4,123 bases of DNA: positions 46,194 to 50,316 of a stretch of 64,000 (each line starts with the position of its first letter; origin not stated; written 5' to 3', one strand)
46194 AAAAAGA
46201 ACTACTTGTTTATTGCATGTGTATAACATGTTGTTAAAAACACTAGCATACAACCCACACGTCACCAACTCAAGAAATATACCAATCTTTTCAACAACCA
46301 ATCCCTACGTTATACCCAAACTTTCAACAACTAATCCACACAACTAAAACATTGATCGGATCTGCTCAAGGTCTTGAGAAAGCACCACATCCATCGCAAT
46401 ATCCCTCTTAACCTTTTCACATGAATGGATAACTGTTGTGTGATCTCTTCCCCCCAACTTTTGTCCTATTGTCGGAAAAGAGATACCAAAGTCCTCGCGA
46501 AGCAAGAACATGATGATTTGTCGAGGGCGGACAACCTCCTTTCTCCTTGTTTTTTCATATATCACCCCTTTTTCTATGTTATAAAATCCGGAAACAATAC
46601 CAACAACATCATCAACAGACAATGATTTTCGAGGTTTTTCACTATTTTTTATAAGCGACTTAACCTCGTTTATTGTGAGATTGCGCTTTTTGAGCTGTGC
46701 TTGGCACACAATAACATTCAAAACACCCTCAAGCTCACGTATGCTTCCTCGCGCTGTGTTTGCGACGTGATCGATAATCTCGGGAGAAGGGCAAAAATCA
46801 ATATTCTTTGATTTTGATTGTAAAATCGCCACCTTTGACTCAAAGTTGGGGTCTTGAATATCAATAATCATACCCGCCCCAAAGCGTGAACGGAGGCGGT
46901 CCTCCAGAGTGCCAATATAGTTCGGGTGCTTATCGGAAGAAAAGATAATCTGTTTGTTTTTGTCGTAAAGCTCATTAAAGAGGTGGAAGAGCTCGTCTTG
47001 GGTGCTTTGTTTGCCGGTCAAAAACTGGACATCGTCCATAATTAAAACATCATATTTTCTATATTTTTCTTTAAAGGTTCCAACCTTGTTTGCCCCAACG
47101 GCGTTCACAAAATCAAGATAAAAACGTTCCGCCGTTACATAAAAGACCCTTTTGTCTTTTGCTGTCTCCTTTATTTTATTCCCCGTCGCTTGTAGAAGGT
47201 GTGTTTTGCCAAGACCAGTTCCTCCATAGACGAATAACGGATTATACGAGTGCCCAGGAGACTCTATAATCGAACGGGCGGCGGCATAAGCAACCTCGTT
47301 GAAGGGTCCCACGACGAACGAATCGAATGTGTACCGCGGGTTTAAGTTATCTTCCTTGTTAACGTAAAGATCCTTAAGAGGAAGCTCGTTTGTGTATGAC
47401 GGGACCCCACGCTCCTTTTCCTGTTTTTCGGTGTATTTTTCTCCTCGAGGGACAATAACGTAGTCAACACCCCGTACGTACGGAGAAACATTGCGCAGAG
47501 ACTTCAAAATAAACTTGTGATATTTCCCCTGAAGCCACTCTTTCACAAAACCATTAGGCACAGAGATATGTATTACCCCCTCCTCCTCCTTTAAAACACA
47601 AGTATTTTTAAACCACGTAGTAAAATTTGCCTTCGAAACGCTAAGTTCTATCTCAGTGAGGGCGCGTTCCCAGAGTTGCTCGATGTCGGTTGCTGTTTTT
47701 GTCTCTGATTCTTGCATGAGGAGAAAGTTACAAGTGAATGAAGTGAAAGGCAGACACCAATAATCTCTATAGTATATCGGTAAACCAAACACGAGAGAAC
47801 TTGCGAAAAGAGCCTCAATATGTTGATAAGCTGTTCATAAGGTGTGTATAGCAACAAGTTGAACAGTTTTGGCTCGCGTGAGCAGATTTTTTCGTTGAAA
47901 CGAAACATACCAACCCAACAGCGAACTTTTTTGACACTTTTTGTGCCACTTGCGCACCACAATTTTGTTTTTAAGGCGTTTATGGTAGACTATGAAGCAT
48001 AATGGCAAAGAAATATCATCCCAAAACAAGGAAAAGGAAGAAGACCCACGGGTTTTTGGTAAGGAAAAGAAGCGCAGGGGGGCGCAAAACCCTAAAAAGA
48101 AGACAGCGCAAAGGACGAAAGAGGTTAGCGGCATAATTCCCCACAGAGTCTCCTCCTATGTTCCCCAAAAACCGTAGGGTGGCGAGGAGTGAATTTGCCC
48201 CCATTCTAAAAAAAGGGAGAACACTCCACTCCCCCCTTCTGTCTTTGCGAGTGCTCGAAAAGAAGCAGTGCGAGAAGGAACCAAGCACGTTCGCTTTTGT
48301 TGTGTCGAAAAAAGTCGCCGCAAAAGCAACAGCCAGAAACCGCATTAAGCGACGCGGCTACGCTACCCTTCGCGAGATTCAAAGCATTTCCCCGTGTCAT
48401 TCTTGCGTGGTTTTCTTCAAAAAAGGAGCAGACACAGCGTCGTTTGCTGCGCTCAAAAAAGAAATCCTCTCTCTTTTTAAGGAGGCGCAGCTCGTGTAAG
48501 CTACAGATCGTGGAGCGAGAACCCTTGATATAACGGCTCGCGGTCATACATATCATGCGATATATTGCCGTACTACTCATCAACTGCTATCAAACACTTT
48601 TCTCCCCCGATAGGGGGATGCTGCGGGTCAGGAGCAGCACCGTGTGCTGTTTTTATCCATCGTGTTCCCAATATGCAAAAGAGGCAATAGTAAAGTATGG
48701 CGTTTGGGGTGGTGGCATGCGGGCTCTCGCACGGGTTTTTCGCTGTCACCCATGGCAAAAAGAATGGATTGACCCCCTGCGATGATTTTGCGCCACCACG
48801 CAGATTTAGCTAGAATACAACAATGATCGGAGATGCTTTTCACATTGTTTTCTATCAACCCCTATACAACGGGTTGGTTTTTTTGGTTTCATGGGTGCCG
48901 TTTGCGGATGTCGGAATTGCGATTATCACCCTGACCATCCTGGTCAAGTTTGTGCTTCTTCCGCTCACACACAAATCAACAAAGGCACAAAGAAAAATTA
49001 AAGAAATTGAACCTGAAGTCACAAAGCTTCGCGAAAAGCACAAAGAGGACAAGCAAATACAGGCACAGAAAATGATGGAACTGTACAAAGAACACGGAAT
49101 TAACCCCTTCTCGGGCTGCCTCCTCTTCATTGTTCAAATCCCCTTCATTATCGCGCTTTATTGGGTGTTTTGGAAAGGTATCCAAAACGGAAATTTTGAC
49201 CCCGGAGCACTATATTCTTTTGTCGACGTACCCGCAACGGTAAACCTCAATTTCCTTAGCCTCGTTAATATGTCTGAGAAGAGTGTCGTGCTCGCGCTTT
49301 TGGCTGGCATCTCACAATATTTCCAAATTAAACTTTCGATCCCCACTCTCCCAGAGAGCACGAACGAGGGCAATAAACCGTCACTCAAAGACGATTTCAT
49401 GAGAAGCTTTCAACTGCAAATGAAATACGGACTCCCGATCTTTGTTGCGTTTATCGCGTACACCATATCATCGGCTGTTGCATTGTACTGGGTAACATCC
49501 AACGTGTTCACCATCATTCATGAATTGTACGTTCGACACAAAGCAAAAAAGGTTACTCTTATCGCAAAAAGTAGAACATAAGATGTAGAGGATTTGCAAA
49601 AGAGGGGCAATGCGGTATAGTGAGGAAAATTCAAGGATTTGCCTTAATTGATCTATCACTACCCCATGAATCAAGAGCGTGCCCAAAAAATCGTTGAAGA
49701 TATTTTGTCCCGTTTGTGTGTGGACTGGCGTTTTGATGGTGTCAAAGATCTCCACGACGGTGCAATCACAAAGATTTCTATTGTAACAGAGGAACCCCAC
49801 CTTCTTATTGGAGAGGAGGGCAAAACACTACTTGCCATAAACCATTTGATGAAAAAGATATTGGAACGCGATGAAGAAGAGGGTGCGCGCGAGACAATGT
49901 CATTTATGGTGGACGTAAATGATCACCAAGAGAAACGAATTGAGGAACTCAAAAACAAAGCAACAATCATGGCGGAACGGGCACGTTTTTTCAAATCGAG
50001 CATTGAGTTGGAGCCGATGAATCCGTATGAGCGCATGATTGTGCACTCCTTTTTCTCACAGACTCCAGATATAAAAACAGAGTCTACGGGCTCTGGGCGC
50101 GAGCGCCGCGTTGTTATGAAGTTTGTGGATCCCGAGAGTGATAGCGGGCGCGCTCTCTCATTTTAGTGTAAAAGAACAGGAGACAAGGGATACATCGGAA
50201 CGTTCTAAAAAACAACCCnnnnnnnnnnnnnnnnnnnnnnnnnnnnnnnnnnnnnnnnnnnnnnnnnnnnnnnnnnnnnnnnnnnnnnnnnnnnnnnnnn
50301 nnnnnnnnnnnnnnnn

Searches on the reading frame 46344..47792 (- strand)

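Call 41: search_protein_families(library=pfam, proteins=[window:46344-47792:-], max_evalue=0.00001)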
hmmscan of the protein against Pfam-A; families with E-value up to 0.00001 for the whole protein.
window:46344-47792:- (482 aa): 4 families
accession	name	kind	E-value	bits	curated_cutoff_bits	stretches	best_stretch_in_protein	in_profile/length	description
PF00308.24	Bac_DnaA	-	4.7e-68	228.9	23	1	150-311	1-162/162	Bacterial DnaA ATPAse domain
PF08299.17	Bac_DnaA_C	-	6.1e-23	81.1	31.5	1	393-461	1-69/69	Bacterial dnaA protein helix-turn-helix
PF11638.13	DnaA_N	-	4.2e-14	52.5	24.6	1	39-100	2-64/65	DnaA N-terminal domain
PF01695.23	IstB_IS21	-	1.7e-11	44.6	24.1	1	186-288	95-195/238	IstB-like ATP binding protein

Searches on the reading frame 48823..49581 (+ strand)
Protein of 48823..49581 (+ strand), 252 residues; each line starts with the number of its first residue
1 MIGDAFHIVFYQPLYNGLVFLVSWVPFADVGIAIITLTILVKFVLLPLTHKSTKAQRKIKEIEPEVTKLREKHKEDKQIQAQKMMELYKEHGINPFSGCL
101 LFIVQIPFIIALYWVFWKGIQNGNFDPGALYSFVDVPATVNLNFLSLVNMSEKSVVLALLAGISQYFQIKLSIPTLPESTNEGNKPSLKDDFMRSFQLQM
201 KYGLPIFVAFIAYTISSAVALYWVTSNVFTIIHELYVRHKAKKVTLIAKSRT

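Call 41: search_protein_families(library=pfam, proteins=[window:48823-49581:+], max_evalue=0.00001)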
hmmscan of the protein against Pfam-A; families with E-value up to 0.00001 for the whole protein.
window:48823-49581:+ (252 aa): 1 family
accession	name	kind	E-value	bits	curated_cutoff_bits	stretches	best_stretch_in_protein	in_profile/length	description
PF02096.25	60KD_IMP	-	2.6e-49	167.7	35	1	31-238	2-162/163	60Kd inner membrane protein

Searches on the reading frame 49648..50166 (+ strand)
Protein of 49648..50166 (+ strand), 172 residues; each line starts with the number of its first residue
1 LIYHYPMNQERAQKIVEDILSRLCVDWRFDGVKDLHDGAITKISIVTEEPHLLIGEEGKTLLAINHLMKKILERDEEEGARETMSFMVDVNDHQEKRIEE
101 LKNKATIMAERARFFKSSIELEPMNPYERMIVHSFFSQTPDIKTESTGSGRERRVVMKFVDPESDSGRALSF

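Call 41: search_protein_families(library=pfam, proteins=[window:49648-50166:+], max_evalue=0.00001)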
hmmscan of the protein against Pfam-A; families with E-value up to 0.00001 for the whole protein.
window:49648-50166:+ (172 aa): 1 family
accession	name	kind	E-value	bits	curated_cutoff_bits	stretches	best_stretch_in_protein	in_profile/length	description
PF01424.28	R3H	-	1.9e-13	50.7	26.8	1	100-156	2-57/60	R3H domain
